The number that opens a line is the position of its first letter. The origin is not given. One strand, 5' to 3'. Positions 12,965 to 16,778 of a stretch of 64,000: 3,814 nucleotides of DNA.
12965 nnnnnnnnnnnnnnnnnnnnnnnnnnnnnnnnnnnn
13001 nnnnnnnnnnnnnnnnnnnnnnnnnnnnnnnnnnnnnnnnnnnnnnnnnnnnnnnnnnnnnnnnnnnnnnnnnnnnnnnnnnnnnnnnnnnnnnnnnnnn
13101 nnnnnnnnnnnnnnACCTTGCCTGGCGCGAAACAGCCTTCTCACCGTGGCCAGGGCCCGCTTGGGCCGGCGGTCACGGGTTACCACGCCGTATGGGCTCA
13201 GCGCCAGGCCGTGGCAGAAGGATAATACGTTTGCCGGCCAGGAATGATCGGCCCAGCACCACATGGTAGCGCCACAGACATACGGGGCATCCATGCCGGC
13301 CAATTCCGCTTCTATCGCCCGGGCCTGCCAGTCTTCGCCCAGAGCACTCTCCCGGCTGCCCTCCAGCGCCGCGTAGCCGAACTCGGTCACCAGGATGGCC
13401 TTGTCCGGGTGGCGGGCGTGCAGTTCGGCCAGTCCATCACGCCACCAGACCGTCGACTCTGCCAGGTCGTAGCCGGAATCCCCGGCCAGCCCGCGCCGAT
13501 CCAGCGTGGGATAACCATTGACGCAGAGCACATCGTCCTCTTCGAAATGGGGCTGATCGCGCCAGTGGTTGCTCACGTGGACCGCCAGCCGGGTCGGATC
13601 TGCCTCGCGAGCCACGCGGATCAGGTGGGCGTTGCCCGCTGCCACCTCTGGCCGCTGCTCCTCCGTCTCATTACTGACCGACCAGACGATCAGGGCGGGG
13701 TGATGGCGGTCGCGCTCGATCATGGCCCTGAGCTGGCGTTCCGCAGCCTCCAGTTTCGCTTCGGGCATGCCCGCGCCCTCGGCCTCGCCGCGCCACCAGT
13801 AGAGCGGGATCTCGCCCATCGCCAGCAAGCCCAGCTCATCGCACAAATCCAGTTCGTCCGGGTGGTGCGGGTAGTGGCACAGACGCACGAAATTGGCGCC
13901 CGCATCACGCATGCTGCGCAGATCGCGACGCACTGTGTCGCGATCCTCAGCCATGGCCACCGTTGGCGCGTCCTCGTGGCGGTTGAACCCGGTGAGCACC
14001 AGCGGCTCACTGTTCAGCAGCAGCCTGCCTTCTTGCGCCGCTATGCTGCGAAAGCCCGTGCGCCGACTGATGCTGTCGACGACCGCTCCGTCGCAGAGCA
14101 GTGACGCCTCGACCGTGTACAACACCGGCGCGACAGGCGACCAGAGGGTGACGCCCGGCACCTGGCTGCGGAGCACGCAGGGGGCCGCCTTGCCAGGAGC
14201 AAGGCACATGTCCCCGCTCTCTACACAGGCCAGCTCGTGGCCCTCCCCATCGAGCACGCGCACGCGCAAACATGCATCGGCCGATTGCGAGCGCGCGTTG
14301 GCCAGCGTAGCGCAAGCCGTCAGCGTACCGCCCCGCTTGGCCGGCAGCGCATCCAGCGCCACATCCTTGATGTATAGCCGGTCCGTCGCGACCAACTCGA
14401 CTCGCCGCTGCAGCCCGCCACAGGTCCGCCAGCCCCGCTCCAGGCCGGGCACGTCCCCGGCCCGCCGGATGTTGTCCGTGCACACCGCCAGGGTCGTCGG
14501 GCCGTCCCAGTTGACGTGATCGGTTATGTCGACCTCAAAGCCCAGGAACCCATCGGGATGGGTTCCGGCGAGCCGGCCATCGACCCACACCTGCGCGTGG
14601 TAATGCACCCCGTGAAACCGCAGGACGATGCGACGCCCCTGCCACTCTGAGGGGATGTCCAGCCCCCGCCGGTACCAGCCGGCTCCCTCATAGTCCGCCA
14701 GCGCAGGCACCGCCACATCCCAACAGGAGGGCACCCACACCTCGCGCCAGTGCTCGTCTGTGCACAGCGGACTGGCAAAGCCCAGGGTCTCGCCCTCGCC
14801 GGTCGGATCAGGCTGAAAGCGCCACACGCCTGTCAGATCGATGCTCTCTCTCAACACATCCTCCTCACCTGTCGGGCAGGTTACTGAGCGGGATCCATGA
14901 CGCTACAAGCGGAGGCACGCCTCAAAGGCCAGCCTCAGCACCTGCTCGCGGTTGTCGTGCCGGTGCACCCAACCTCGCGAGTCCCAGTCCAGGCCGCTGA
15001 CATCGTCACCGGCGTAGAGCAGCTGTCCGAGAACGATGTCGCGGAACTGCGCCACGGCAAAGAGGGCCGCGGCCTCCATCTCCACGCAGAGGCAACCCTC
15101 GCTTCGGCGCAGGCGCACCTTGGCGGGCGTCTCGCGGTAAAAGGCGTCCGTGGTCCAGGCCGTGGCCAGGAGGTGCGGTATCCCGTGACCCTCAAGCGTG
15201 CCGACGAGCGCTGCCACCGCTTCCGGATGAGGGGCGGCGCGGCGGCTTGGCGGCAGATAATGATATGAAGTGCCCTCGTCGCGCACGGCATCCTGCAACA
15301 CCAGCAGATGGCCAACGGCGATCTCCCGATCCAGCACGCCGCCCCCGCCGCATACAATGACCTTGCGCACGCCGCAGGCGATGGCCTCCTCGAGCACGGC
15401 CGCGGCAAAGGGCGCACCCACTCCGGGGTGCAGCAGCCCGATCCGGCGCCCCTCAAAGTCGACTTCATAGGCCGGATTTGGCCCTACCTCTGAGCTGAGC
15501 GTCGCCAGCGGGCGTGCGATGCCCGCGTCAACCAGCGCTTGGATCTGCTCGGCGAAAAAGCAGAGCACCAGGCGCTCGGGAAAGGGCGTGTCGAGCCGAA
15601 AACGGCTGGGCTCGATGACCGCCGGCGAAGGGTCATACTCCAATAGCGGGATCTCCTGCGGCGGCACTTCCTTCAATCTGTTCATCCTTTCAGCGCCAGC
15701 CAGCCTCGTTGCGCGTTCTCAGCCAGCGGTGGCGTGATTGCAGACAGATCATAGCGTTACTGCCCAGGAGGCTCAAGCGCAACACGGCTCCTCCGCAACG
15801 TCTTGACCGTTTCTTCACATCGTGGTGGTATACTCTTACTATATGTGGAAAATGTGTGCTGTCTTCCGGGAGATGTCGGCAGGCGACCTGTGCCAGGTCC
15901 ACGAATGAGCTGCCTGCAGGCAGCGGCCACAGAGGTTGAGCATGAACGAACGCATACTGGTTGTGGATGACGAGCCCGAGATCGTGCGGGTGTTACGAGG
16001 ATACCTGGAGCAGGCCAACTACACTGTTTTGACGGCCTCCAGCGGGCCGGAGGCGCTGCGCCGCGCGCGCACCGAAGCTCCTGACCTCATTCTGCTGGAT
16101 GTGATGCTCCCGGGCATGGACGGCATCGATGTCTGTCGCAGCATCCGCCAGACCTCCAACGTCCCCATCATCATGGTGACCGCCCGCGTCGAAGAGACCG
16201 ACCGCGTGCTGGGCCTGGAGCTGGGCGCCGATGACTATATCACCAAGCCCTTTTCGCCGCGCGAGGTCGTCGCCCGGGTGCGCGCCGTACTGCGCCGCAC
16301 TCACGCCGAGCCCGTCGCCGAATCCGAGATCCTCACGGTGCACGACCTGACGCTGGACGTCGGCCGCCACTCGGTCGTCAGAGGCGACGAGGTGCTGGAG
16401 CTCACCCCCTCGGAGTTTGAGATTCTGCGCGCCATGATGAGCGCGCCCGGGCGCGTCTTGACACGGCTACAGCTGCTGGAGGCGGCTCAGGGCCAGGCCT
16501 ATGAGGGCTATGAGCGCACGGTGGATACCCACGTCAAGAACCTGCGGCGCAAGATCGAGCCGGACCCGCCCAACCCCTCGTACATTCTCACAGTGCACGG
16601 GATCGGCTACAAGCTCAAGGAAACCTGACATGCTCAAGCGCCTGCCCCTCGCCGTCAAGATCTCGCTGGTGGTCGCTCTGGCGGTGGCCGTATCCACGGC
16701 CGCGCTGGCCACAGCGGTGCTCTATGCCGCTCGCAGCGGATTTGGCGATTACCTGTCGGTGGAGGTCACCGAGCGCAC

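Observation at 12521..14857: GH2 glycoside hydrolase fused in-frame to a C-terminal GNAT acetyltransferase domain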

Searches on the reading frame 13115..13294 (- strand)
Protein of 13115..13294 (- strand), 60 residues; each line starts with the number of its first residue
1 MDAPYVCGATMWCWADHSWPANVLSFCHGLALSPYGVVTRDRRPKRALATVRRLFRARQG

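Call 49: search_solved_structures(query=window:13115-13294:-, max_evalue=10, show_alignments=5)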
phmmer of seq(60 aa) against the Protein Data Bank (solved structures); distinct sequences matched with E-value up to 10: 35.
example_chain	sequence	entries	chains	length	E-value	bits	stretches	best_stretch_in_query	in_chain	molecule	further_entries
3ugm_A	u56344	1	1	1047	4.5e-15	58.3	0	23-55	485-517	TAL effector AvrBs3/PthA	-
9jo8_A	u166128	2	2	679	2.7e-11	46.4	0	23-55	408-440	TALE repeat protein targeting mitochondiral ND1-L gene. | TALE repeat protein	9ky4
9ld1_A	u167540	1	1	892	3.8e-10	42.8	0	23-55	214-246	inactivate TOD4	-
9lcz_A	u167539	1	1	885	4.9e-10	42.4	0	23-55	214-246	Inactivate TOD6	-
9lcx_A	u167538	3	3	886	4.9e-10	42.4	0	23-55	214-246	Inactivate TOD6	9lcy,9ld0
6jw0_A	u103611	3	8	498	7.5e-10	41.8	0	24-55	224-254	TAL effector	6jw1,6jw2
4osq_A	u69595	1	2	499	1.2e-09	41.1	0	23-55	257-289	Hax3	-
4osk_A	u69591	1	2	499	1.5e-09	40.9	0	23-55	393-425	Hax3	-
6jw5_A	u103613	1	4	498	2.4e-09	40.3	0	23-55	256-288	TAL effector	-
3v6p_A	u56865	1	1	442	2.4e-09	40.3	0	23-55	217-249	dHax3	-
4gjp_A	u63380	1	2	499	2.4e-09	40.2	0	23-55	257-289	Hax3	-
4osr_A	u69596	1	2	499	3.1e-09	39.9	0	23-55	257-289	Hax3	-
6jw3_A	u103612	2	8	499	3.5e-09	39.7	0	23-55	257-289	TAL effector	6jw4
2ypf_A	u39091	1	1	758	3.7e-09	39.7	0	23-55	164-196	AVRBS3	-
6jtq_A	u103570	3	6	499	3.9e-09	39.6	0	23-55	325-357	TAL effector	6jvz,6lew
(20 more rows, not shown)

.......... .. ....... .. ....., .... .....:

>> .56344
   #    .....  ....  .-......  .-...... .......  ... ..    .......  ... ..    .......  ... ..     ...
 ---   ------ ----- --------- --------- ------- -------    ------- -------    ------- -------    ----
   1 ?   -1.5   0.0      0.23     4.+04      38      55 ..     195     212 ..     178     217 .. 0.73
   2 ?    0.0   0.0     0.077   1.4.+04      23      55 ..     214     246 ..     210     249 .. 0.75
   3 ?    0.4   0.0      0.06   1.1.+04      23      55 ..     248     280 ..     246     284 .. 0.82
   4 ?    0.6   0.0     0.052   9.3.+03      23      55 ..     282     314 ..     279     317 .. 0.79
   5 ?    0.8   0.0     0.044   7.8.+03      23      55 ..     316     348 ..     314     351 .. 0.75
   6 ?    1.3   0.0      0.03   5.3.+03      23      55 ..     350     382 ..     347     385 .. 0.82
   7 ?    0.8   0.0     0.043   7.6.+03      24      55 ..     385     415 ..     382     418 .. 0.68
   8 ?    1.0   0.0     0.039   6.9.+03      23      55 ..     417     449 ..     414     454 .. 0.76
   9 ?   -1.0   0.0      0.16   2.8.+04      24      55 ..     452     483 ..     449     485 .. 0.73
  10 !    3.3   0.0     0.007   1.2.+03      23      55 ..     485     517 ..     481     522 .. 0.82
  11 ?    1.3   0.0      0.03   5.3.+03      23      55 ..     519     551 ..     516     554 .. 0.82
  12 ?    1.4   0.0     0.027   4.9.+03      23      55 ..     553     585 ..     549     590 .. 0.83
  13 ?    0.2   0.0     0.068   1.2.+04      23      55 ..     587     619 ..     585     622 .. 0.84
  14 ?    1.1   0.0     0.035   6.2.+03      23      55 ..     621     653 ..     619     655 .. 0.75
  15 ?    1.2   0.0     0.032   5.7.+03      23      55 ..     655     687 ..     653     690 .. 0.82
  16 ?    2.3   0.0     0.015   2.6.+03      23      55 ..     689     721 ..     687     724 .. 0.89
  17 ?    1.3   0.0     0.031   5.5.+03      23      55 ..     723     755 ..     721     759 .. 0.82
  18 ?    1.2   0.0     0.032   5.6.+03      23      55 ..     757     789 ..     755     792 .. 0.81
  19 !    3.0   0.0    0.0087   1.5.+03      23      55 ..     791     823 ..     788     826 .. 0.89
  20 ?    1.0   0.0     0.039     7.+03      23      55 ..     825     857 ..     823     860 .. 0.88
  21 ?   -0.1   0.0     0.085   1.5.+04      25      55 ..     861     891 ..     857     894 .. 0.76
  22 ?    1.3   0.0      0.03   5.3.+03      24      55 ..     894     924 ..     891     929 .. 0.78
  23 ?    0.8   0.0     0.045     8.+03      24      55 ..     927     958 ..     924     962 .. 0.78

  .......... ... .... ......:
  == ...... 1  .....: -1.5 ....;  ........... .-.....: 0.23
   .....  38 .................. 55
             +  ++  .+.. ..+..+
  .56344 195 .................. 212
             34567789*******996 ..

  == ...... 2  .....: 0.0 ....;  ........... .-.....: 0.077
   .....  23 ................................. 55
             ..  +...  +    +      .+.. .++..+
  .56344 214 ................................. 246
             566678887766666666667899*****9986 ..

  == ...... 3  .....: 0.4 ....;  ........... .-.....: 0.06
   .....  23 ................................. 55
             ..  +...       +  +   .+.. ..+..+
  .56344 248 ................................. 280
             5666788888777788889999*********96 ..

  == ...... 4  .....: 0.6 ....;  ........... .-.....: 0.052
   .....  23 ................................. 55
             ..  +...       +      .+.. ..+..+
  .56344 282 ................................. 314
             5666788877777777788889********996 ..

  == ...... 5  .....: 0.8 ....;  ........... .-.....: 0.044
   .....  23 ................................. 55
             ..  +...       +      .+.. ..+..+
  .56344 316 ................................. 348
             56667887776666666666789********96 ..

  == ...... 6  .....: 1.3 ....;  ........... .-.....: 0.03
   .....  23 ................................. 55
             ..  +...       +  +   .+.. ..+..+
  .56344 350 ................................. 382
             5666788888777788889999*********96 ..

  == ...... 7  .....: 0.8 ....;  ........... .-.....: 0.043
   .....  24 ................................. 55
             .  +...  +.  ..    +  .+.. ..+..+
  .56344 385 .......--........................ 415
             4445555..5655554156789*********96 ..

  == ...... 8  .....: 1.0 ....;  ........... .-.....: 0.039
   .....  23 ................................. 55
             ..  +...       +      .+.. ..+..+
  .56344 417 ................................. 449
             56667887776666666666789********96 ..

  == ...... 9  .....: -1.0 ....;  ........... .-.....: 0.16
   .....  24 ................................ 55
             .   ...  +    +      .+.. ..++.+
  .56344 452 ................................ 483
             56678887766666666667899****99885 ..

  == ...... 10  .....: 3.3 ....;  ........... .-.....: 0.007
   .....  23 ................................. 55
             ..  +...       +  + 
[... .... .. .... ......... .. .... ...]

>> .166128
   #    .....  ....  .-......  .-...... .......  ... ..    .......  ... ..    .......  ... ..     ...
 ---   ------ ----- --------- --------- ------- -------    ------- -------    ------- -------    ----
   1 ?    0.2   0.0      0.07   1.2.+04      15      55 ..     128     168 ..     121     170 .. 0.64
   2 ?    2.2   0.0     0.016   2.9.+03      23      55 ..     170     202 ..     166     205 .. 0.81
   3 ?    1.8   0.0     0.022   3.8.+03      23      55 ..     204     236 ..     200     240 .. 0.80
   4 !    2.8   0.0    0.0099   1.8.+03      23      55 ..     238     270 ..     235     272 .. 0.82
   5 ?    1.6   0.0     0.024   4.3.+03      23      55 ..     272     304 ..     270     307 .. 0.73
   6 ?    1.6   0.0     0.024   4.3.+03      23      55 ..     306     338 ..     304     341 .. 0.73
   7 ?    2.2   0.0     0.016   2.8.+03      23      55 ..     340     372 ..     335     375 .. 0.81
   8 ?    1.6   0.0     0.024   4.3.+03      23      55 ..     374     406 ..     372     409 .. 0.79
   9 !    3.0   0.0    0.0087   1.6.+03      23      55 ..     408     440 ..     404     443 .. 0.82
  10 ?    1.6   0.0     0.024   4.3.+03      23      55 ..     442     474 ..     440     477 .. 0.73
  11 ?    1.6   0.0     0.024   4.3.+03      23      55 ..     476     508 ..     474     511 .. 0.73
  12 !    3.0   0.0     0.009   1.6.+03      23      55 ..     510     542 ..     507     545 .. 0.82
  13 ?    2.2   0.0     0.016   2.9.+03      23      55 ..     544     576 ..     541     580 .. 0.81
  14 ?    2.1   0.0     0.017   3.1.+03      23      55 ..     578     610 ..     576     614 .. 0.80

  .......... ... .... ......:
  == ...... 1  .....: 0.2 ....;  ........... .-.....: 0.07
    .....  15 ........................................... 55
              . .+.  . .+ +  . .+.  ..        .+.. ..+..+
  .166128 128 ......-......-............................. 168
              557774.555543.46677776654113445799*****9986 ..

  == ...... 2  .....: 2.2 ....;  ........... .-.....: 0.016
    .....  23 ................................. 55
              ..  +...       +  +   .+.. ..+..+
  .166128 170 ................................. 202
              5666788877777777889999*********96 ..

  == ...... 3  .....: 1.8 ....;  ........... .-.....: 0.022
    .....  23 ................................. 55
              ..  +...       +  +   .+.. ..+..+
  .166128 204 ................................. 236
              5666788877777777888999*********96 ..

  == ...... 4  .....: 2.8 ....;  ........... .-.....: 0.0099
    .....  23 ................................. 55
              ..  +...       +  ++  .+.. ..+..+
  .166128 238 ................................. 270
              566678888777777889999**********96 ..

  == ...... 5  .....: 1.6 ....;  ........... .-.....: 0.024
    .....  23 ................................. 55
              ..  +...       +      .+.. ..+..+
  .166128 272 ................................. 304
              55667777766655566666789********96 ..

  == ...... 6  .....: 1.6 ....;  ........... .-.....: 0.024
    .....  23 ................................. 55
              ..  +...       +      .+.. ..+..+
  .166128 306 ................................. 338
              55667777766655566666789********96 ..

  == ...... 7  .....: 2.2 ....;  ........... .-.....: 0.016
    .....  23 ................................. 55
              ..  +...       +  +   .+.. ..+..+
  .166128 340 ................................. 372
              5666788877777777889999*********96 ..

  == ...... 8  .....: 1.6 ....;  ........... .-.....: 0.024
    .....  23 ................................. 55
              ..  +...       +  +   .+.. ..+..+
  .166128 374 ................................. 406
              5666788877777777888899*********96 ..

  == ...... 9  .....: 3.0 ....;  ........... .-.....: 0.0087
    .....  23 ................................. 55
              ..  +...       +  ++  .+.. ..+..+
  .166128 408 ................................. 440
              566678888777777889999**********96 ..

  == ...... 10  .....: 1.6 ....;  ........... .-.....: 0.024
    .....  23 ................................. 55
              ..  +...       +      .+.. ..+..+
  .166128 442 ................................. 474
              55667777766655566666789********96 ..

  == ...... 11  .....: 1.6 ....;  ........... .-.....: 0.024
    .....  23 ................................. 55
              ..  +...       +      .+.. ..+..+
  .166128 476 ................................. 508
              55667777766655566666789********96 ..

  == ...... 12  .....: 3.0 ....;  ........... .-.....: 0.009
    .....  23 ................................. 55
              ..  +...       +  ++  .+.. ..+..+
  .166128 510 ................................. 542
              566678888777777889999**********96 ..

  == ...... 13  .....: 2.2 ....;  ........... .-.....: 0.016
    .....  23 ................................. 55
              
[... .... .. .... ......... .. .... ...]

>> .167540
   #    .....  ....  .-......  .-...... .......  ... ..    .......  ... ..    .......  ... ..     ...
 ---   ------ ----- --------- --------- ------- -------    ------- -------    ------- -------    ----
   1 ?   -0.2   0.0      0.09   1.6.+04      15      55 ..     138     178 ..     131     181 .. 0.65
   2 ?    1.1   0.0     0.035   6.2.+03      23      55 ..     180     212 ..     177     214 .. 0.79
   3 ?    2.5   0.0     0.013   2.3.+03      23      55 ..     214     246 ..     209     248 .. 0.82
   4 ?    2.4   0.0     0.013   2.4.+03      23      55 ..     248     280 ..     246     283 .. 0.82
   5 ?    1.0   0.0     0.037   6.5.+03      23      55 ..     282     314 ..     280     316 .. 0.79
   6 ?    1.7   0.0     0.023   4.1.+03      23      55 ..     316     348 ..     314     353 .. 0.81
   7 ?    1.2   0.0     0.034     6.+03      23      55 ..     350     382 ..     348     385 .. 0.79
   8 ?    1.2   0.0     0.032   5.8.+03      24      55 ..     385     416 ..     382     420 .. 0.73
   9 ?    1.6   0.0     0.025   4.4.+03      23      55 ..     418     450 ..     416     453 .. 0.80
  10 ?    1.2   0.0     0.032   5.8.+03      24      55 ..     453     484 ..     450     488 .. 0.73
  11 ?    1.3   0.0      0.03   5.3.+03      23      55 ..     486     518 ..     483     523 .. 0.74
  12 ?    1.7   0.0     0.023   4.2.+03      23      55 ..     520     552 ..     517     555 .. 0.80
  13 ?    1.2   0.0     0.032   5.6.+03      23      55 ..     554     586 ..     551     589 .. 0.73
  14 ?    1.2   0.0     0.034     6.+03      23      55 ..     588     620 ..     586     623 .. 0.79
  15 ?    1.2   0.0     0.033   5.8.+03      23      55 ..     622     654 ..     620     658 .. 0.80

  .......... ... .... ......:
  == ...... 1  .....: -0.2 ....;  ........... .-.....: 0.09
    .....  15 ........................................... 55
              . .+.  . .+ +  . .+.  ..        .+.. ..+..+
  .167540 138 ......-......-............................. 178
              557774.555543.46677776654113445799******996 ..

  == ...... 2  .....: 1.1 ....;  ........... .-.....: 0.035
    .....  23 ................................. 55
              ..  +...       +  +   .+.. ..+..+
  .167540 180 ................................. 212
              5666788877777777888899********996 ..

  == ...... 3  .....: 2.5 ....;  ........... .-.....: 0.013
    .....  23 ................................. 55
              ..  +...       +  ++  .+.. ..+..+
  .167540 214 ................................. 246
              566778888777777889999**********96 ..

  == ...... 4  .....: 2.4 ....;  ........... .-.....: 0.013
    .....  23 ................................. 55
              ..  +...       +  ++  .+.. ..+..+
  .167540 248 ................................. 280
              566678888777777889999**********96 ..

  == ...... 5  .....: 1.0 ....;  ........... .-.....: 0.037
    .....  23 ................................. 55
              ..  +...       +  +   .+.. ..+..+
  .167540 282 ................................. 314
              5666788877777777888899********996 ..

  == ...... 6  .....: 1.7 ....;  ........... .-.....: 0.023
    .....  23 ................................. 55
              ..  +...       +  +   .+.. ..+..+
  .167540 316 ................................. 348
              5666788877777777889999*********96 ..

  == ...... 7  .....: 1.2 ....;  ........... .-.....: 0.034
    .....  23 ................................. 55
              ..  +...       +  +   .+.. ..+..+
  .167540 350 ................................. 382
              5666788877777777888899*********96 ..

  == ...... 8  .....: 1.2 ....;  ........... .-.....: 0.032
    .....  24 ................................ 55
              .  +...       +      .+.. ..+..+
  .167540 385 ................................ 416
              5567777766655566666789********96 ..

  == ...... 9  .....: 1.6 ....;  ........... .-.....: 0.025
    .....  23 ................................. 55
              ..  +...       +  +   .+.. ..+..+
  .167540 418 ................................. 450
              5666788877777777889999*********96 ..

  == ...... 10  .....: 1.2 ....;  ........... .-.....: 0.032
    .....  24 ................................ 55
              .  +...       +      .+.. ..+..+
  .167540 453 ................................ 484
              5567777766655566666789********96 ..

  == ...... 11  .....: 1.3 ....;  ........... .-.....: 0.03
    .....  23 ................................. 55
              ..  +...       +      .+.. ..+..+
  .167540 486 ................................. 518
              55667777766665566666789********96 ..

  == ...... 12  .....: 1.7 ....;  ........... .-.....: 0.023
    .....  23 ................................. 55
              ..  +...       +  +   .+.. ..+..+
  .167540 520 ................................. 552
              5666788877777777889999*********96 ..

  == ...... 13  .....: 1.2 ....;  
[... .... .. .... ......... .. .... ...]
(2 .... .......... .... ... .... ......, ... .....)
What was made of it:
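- Tried and rejected: It gave spurious additive matches to TALE repeats (call 49).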

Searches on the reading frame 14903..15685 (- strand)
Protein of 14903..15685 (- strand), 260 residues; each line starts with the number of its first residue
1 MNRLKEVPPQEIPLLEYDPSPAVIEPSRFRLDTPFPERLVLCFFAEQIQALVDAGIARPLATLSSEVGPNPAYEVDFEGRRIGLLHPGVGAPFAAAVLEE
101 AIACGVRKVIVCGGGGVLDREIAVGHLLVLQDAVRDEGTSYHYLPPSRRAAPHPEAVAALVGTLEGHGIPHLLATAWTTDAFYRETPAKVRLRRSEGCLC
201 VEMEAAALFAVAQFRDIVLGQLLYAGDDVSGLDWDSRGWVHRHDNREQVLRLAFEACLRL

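Call 7: search_protein_families(library=pfam, proteins=[window:14903-15685:-], max_evalue=0.01)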
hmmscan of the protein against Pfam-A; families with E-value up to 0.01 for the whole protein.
window:14903-15685:- (260 aa): 1 family
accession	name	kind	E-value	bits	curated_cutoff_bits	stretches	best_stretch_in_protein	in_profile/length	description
PF01048.26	PNP_UDP_1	-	2.9e-32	112.4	25.1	1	40-227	4-198/233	Phosphorylase superfamily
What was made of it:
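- Checked: The neighbours are confirmed: a PNP_UDP_1 protein upstream (14903-15685), an enolase-superfamily dehydratase downstream (11278-12459) and a GH42 (9015-11252), all on the same strand (call 7).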

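Call 52: search_protein_families(library=ncbifam, proteins=[window:14903-15685:-], max_evalue=0.00001)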
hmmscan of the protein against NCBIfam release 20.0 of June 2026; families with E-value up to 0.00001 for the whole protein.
window:14903-15685:- (260 aa): 8 families
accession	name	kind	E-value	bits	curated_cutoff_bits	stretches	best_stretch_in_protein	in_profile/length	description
TIGR01718.1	Uridine-psphlse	equivalog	5.5e-18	65.2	280.3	1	73-222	46-208/245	uridine phosphorylase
NF005500.0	PRK07115.1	equivalog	5.7e-16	58.5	264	1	80-227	63-211/261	AMP nucleosidase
TIGR01721.1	AMN-like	hypoth_equivalog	3.8e-13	49.2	307.2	1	82-227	62-209/269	AMP nucleosidase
NF008383.0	PRK11178.1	equivalog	3.5e-11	42.8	262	1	73-184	53-164/254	uridine phosphorylase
NF004489.0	PRK05819.1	subfamily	9.6e-11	41.4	230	1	72-213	48-191/236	DeoD-type purine-nucleoside phosphorylase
NF009914.0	PRK13374.1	subfamily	2.4e-09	37.1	338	1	74-218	50-196/235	DeoD-type purine-nucleoside phosphorylase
TIGR00107.1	deoD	equivalog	7e-09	35.5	232.25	1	72-213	44-187/232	purine-nucleoside phosphorylase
TIGR03468.1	HpnG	hypoth_equivalog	6.5e-08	32.4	187.1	1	82-214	22-143/212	hopanoid-associated phosphorylase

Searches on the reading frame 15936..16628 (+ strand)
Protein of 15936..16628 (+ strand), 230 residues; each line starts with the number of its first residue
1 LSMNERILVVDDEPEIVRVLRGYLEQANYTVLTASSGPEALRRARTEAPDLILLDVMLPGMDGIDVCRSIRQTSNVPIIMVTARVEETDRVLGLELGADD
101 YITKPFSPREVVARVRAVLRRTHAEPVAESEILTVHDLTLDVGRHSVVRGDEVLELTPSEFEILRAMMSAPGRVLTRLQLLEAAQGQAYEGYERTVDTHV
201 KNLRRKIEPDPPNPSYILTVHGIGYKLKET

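Call 7: search_protein_families(library=pfam, proteins=[window:15936-16628:+], max_evalue=0.01)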
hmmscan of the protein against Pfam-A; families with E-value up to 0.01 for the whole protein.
window:15936-16628:+ (230 aa): 4 families
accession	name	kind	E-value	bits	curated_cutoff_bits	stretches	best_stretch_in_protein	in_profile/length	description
PF00072.30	Response_reg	-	2.8e-34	118.1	30.2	1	7-116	1-111/111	Response regulator receiver domain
PF00486.34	Trans_reg_C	-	1.5e-26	92.7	26.2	1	152-227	2-77/77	Transcriptional regulatory protein, C terminal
PF21695.3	GlnR_1st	-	0.00012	22.4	27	1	8-117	4-109/111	Transcription regulator GlnR, N-terminal domain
PF02254.24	TrkA_N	-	0.0036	18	23.8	1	5-103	22-115/116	TrkA-N domain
